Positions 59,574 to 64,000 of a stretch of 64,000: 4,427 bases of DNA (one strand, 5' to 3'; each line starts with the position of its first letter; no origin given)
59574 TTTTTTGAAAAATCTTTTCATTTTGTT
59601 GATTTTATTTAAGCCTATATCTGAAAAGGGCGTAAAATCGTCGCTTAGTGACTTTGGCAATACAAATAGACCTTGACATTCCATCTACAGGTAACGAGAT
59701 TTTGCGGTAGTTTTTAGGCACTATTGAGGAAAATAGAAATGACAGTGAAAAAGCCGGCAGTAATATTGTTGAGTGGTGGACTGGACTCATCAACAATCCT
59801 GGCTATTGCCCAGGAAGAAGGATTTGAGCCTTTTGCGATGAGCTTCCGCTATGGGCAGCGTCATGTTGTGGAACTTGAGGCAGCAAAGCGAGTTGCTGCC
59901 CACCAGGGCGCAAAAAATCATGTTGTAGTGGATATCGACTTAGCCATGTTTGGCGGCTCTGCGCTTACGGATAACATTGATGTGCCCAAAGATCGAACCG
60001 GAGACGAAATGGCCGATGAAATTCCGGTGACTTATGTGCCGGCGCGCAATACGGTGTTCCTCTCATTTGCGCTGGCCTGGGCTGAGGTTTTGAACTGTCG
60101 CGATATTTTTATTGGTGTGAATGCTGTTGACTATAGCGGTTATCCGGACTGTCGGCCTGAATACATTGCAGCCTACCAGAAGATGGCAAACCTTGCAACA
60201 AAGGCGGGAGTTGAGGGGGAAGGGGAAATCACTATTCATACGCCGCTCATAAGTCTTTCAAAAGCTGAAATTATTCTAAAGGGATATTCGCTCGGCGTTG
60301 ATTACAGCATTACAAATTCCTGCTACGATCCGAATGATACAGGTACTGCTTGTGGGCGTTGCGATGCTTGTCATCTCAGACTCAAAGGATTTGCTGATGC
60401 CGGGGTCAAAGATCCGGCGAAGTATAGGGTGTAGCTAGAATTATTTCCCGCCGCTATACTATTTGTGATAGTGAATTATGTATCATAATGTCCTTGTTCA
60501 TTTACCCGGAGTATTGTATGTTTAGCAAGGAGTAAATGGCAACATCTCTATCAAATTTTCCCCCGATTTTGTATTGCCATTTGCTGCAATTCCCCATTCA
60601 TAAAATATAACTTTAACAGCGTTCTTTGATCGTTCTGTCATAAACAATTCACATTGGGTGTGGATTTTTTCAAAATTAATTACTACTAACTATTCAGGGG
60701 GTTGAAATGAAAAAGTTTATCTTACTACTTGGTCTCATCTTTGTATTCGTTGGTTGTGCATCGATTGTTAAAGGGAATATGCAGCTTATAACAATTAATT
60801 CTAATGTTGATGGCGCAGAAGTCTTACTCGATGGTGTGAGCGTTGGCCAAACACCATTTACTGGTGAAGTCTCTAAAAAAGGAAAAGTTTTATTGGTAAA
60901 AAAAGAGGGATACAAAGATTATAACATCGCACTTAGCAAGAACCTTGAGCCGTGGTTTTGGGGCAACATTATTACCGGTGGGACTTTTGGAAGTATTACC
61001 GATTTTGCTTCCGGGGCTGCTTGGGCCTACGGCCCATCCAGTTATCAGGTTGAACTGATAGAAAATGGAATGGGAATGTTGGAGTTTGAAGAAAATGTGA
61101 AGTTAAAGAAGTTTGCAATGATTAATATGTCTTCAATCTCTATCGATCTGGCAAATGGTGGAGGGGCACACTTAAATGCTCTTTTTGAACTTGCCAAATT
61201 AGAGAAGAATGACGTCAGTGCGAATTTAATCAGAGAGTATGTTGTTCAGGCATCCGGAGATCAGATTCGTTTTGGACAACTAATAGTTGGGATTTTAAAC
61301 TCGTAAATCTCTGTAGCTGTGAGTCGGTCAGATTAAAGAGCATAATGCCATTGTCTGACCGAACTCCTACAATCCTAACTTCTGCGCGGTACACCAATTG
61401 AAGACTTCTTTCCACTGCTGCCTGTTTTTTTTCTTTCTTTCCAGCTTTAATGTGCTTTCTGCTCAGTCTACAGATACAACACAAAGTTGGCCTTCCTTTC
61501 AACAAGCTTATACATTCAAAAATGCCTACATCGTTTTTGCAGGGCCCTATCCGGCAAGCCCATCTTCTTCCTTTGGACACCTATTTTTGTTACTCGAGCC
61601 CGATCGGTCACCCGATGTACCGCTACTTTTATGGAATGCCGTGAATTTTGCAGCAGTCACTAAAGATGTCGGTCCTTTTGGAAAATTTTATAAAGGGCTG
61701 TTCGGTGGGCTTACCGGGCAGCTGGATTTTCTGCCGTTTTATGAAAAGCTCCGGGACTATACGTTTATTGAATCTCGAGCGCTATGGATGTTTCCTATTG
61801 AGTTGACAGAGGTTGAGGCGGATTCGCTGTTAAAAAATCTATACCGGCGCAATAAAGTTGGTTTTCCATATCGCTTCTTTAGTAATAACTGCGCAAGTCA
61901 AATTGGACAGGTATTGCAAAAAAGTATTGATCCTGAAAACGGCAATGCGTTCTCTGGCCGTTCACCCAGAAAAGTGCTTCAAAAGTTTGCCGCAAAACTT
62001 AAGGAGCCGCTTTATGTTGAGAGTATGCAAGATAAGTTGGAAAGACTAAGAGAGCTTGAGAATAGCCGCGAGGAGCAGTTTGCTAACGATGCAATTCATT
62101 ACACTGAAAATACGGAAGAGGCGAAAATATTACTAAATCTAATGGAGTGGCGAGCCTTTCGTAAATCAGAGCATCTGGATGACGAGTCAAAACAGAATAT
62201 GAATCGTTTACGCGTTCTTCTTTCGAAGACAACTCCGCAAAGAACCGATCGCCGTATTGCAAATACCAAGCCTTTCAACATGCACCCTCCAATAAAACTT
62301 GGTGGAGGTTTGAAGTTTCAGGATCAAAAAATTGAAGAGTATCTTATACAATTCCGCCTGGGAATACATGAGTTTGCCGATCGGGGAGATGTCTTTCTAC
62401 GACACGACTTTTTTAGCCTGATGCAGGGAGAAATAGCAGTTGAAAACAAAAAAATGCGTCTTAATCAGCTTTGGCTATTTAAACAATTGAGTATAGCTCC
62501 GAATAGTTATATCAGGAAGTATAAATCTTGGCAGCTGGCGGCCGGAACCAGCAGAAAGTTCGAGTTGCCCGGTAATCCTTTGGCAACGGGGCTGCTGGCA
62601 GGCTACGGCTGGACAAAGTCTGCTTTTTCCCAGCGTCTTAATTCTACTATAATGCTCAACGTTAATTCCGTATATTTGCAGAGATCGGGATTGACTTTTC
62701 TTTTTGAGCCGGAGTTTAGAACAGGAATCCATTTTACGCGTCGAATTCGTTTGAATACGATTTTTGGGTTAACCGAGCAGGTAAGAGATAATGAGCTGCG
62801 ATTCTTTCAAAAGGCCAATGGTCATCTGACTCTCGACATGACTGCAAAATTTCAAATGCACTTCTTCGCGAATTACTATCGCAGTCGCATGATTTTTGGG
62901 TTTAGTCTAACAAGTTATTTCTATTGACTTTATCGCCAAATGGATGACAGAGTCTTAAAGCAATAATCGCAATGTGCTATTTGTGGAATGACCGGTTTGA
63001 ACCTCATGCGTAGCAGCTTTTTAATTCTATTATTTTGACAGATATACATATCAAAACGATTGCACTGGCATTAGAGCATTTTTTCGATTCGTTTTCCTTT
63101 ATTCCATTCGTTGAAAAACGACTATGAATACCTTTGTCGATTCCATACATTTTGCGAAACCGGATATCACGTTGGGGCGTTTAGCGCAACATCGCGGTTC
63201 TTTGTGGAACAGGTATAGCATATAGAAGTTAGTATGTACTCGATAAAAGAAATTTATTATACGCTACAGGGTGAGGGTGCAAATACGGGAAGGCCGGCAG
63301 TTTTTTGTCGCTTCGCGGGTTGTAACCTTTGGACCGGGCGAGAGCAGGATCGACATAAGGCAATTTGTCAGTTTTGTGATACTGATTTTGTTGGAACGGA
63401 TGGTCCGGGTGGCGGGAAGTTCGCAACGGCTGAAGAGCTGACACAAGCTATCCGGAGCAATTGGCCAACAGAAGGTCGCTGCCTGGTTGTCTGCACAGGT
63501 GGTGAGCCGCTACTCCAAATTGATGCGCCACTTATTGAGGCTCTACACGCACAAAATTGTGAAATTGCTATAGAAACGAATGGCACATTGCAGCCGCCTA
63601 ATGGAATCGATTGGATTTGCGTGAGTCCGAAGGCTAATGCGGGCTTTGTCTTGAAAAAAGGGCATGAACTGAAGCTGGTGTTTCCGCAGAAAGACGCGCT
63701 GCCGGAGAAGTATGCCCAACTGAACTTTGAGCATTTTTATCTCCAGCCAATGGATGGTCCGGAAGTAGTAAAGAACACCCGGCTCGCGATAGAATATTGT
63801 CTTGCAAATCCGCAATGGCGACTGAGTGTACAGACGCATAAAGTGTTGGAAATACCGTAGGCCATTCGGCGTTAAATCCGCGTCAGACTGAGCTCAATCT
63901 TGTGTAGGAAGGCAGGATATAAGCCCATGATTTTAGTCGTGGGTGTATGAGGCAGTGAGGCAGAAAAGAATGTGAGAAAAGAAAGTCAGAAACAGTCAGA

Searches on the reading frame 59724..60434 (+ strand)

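Call 48: search_protein_families(library=pfam, proteins=[window:59724-60434:+], max_evalue=0.0001)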
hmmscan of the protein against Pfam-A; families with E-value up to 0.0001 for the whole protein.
window:59724-60434:+ (236 aa): 2 families
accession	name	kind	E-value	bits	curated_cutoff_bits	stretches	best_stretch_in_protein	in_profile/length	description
PF06508.19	QueC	-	3.7e-74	249.2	22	1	12-226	2-209/210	Queuosine biosynthesis protein QueC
PF00733.27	Asn_synthase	-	2.3e-09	37.8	21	1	6-68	14-77/354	Asparagine synthase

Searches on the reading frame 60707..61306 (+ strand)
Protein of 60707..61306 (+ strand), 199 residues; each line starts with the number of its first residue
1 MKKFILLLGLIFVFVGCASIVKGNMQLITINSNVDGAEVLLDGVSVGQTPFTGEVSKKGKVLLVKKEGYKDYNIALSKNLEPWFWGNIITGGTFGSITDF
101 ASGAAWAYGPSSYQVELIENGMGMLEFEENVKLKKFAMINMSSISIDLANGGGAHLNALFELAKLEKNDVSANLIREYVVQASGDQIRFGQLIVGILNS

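Call 48: search_protein_families(library=pfam, proteins=[window:60707-61306:+], max_evalue=0.0001)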
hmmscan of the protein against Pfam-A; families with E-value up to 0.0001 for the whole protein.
window:60707-61306:+ (199 aa): 1 family
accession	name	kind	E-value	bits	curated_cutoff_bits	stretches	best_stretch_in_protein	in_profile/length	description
PF08308.17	PEGA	-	1.7e-10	41.1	20.8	1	27-73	3-50/71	PEGA domain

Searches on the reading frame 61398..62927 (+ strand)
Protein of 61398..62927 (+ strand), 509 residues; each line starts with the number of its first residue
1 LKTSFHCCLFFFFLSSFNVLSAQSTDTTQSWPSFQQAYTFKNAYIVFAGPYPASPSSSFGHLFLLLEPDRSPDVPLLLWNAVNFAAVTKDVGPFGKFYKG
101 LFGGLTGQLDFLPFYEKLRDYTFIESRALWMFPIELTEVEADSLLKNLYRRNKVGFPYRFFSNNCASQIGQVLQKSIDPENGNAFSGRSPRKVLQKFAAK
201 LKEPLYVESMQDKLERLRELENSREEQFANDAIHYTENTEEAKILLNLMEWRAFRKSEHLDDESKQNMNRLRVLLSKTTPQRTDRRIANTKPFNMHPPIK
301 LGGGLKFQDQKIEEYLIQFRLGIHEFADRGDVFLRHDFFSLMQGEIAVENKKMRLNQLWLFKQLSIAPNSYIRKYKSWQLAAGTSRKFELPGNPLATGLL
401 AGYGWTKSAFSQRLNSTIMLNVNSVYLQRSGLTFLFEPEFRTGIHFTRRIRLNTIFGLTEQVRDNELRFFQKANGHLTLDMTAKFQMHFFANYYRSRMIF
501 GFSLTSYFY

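Call 48: search_protein_families(library=pfam, proteins=[window:61398-62927:+], max_evalue=0.0001)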
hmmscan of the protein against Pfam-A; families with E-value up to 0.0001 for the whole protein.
window:61398-62927:+ (509 aa): 2 families
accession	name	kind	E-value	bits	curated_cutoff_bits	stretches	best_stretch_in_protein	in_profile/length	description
PF13387.12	Lnb_N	-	1.4e-26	93.6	22.2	1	33-180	4-154/175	Lnb N-terminal periplasmic domain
PF25222.1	DUF7840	-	4.1e-08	33.6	27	1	292-412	4-125/224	Domain of unknown function (DUF7840)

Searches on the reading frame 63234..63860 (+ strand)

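Call 48: search_protein_families(library=pfam, proteins=[window:63234-63860:+], max_evalue=0.0001)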
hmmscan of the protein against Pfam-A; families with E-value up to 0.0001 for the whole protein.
window:63234-63860:+ (208 aa): 1 family
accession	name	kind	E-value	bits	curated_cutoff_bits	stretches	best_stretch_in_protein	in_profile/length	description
PF04055.27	Radical_SAM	-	5e-06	27.2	29.5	1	45-119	11-88/166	Radical SAM superfamily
